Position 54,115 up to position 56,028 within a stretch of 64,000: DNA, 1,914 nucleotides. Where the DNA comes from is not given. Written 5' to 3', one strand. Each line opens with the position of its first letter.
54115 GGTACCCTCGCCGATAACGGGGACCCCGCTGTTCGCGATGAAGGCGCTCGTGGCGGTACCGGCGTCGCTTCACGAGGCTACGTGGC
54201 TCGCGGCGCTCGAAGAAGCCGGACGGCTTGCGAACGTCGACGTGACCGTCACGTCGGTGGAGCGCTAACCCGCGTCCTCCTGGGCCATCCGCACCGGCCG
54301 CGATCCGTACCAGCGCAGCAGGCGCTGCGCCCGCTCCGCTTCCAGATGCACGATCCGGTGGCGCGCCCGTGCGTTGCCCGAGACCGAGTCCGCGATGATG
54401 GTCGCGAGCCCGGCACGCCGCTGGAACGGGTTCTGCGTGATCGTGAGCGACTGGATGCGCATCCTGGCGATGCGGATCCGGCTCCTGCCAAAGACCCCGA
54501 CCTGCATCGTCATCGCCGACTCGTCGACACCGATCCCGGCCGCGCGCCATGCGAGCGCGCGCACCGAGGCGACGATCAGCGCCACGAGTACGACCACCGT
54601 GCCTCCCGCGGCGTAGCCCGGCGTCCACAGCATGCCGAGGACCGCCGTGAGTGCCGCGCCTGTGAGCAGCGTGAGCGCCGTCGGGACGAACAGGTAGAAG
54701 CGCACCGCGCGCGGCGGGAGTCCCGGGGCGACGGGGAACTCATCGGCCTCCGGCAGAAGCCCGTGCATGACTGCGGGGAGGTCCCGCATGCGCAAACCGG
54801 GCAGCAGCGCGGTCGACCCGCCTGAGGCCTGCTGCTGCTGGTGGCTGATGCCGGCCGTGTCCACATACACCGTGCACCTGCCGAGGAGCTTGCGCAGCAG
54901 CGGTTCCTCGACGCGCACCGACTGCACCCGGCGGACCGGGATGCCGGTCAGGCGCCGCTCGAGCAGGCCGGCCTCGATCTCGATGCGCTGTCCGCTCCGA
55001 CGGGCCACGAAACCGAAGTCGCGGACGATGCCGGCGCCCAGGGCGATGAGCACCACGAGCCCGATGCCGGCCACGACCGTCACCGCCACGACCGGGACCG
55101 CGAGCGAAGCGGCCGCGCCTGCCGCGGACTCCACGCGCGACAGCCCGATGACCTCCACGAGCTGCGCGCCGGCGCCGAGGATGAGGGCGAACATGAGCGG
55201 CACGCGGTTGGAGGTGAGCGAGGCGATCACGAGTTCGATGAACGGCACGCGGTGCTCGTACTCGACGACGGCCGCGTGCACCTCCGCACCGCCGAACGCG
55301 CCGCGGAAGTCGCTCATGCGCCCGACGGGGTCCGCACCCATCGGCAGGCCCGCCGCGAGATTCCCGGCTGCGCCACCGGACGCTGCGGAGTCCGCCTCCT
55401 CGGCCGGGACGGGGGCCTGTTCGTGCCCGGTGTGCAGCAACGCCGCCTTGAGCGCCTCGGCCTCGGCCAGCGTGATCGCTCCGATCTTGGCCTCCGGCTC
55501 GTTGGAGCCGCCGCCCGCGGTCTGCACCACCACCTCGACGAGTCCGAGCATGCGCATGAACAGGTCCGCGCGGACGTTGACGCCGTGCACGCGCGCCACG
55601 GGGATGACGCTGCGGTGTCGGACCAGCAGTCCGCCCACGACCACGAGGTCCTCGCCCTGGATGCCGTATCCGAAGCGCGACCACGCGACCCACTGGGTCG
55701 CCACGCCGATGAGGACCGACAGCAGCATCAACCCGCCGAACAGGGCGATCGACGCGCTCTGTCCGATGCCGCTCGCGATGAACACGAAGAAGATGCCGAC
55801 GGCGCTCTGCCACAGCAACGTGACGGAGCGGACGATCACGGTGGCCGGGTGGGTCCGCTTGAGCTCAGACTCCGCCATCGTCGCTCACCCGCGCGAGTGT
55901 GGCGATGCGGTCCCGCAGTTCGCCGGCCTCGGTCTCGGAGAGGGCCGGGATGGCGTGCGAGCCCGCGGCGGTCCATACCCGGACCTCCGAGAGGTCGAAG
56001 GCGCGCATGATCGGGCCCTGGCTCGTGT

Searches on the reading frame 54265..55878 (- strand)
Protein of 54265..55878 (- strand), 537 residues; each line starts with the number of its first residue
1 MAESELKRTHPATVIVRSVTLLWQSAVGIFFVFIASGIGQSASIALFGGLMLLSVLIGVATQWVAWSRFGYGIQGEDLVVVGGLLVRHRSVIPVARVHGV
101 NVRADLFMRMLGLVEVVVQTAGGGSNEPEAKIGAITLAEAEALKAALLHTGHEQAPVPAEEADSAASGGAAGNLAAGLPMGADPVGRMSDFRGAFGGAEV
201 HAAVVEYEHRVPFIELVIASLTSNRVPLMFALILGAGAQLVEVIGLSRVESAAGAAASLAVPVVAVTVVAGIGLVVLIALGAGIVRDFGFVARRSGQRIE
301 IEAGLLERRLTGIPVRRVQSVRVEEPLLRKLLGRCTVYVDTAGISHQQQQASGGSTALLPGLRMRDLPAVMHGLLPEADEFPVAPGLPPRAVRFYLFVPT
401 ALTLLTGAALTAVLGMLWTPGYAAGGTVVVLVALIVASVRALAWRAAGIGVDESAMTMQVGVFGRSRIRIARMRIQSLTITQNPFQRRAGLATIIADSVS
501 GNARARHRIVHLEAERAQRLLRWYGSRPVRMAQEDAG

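Call 59: search_protein_families(library=pfam, proteins=[window:54265-55878:-], max_evalue=0.00001)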
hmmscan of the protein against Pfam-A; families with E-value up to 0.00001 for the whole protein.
window:54265-55878:- (537 aa): 1 family
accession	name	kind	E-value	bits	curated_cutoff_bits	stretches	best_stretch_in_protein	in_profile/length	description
PF03703.20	bPH_2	-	2e-45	153.4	22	3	66-145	1-76/78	Bacterial PH domain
